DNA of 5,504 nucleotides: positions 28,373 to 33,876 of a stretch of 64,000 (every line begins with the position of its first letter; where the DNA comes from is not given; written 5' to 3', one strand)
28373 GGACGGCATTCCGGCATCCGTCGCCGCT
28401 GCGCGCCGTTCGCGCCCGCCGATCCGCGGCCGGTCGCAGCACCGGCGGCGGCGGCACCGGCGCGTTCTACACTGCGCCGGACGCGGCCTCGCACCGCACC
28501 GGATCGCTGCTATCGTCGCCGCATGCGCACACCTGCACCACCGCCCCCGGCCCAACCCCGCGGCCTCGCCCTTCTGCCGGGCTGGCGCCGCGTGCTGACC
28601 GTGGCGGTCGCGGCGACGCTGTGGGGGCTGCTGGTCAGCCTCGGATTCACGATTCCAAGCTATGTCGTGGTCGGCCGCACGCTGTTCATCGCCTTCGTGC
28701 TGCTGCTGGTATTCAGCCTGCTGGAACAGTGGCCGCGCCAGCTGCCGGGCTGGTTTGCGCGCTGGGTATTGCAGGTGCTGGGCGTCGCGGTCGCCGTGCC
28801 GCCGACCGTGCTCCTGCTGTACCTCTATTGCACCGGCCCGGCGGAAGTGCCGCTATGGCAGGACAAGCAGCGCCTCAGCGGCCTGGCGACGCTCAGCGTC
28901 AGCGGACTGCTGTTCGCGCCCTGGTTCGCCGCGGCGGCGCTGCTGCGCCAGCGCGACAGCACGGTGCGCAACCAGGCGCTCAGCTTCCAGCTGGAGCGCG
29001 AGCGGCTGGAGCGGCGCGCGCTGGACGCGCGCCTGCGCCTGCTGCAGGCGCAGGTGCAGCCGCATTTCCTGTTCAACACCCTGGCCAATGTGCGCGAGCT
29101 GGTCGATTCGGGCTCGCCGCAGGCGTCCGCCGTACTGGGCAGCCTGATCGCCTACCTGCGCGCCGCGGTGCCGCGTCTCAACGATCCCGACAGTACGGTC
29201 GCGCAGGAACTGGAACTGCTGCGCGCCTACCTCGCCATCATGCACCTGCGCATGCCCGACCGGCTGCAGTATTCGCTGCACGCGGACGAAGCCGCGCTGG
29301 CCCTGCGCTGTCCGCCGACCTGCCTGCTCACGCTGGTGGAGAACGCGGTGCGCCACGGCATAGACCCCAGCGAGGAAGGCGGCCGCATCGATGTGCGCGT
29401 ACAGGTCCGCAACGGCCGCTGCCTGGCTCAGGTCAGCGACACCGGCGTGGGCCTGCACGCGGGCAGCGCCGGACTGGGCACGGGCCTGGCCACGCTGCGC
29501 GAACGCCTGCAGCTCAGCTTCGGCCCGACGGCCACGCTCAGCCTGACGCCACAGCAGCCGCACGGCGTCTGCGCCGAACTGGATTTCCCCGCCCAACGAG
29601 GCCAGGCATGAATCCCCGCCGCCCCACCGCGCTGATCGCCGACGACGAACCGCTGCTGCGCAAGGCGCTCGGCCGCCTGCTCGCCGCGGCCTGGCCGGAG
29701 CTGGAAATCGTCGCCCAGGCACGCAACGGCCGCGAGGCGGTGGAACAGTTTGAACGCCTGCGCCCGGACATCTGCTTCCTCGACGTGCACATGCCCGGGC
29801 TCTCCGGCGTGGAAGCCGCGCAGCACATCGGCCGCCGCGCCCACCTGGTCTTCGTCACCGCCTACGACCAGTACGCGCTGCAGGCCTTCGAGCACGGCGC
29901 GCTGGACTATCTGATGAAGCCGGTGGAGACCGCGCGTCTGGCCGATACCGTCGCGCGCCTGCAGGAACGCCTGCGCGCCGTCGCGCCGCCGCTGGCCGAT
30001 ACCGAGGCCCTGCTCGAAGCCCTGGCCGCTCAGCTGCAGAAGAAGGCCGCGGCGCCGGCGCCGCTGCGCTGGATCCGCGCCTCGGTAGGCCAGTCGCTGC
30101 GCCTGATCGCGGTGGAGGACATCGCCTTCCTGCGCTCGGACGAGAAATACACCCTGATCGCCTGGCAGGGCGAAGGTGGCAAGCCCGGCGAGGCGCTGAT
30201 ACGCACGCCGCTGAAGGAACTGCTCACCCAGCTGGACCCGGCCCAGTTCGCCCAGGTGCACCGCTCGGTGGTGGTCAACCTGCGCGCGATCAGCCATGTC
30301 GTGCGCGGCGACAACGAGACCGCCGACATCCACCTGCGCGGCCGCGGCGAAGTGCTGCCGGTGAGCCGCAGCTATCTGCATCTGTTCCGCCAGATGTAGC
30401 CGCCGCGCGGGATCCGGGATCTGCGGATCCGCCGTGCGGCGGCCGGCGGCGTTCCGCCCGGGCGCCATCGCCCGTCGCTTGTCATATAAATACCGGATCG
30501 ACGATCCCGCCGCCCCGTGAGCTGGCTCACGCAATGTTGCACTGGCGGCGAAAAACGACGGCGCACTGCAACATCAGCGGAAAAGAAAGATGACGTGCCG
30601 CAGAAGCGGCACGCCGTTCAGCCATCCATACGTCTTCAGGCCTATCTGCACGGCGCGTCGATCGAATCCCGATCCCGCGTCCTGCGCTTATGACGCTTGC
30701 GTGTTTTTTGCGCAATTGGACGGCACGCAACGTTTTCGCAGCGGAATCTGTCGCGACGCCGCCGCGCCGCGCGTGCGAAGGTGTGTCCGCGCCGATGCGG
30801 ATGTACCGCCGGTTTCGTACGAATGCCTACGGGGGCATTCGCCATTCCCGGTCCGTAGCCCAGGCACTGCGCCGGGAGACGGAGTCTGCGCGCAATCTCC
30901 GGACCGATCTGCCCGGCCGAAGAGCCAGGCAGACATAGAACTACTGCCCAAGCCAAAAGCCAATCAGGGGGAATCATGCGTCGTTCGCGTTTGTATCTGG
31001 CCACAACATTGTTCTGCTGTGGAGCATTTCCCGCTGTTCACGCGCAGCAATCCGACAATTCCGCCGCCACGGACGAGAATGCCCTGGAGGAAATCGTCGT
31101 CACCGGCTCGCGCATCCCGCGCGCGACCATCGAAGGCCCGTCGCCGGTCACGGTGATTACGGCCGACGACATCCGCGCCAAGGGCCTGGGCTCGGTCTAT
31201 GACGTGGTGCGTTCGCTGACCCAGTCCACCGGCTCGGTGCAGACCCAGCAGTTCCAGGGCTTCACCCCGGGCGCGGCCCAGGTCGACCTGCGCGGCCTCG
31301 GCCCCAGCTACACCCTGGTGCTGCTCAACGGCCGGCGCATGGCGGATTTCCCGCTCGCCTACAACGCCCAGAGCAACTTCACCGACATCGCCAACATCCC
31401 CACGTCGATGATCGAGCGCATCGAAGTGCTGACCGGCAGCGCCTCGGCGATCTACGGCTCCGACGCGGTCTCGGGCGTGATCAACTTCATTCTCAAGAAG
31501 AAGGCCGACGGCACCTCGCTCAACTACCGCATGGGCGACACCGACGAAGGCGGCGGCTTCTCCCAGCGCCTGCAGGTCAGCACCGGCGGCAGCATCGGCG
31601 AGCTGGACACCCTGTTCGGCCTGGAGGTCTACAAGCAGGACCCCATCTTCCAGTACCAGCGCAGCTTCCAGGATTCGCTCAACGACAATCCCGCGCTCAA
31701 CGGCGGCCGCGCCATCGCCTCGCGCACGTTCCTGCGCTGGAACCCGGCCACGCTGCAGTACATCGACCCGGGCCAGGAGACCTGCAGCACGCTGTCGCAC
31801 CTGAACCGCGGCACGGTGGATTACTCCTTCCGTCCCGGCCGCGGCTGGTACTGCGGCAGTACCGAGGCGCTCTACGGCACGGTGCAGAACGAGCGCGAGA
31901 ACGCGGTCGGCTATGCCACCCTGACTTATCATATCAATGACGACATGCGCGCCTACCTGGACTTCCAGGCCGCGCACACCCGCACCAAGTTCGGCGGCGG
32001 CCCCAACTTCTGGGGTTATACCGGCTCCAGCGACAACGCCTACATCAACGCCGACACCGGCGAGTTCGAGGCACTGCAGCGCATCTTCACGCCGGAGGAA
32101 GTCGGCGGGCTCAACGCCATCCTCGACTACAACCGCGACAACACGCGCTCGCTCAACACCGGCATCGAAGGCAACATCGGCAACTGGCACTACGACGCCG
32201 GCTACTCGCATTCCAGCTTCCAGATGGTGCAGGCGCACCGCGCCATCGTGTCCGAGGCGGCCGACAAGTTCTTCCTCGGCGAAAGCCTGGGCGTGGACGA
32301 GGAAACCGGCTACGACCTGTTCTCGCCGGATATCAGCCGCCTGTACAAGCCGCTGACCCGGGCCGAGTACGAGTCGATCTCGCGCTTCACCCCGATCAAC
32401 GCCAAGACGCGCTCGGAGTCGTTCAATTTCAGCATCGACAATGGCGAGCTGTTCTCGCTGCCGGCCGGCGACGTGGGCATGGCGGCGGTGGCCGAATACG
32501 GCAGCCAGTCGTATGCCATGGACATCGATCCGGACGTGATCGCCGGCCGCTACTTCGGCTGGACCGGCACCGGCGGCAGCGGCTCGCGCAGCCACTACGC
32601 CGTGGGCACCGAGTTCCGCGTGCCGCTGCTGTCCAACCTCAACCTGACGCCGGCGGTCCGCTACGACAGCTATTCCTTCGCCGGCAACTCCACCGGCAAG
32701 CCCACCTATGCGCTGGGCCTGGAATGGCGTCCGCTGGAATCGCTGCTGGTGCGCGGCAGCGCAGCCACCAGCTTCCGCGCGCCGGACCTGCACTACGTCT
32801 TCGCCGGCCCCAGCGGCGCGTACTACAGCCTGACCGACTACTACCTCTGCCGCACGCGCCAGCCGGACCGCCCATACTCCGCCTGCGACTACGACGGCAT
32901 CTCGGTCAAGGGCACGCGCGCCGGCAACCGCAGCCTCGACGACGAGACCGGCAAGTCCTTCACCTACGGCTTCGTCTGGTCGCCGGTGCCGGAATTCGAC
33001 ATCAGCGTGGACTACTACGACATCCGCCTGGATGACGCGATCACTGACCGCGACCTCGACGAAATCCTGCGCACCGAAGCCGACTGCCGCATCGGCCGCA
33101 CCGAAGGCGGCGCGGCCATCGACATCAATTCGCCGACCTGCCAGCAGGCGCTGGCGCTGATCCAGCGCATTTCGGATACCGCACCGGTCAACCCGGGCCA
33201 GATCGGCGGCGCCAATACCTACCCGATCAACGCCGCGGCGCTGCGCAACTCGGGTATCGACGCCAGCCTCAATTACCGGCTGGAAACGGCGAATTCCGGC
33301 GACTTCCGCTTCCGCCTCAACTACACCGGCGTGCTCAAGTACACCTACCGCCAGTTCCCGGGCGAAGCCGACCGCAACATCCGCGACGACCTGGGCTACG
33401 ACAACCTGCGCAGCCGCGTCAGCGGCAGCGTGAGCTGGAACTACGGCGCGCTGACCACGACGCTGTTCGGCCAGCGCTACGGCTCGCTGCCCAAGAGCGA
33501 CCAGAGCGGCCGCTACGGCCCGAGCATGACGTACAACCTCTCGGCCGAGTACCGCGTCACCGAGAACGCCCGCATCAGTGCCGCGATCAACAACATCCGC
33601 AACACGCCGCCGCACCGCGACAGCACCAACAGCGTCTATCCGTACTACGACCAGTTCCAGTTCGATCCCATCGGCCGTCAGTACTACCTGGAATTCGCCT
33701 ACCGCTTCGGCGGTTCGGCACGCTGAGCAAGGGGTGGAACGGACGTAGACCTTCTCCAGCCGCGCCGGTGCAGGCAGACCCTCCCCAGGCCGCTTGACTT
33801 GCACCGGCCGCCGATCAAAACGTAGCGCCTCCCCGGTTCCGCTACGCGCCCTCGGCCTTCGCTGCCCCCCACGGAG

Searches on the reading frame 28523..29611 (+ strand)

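Call 53: search_protein_families(library=pfam, proteins=[window:28523-29611:+], max_evalue=0.001)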
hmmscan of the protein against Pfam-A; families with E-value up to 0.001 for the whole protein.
window:28523-29611:+ (362 aa): 2 families
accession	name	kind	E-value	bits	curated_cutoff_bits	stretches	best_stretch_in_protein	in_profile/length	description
PF06580.19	His_kinase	-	9.5e-20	71.1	25.2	1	169-248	1-81/81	Histidine kinase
PF02518.31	HATPase_c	-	5.5e-06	27.2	26.4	1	268-357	10-109/111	Histidine kinase-, DNA gyrase B-, and HSP90-like ATPase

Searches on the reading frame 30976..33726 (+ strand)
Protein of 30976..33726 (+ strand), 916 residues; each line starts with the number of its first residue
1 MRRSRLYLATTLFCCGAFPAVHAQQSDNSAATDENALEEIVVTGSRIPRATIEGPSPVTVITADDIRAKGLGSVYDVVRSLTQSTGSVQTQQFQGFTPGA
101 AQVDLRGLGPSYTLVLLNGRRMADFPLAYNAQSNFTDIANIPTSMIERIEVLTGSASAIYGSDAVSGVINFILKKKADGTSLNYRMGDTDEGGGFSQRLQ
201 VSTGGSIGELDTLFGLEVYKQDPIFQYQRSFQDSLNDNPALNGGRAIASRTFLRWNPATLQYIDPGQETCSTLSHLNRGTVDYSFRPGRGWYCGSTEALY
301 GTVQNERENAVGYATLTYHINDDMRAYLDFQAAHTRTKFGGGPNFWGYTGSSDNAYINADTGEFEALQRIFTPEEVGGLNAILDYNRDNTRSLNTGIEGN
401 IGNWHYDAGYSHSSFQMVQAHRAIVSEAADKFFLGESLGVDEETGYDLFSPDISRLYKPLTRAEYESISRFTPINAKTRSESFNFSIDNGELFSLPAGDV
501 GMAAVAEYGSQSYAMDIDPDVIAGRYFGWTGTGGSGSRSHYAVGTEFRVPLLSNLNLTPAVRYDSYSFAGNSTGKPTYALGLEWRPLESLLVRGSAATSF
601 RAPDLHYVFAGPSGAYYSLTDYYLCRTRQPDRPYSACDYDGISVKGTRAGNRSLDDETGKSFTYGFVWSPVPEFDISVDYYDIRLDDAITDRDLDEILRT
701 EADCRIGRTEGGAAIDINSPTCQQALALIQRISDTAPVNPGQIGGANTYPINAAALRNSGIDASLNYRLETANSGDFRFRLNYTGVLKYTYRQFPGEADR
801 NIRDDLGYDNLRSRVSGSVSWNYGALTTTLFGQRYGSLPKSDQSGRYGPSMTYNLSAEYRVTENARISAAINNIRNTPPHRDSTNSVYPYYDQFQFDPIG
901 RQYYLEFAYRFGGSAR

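Call 53: search_protein_families(library=pfam, proteins=[window:30976-33726:+], max_evalue=0.001)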
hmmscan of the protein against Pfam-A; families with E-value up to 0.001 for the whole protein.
window:30976-33726:+ (916 aa): 3 families
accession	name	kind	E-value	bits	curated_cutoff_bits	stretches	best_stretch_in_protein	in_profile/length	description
PF00593.30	TonB_dep_Rec_b-barrel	-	4.8e-31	109.5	27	1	321-874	10-436/436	TonB dependent receptor-like, beta-barrel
PF07715.20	Plug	-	2.5e-24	86.3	23.9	1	53-168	4-107/107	TonB-dependent Receptor Plug Domain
PF14905.12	OMP_b-brl_3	-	0.00027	20.5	27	1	735-909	255-408/408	Outer membrane protein beta-barrel family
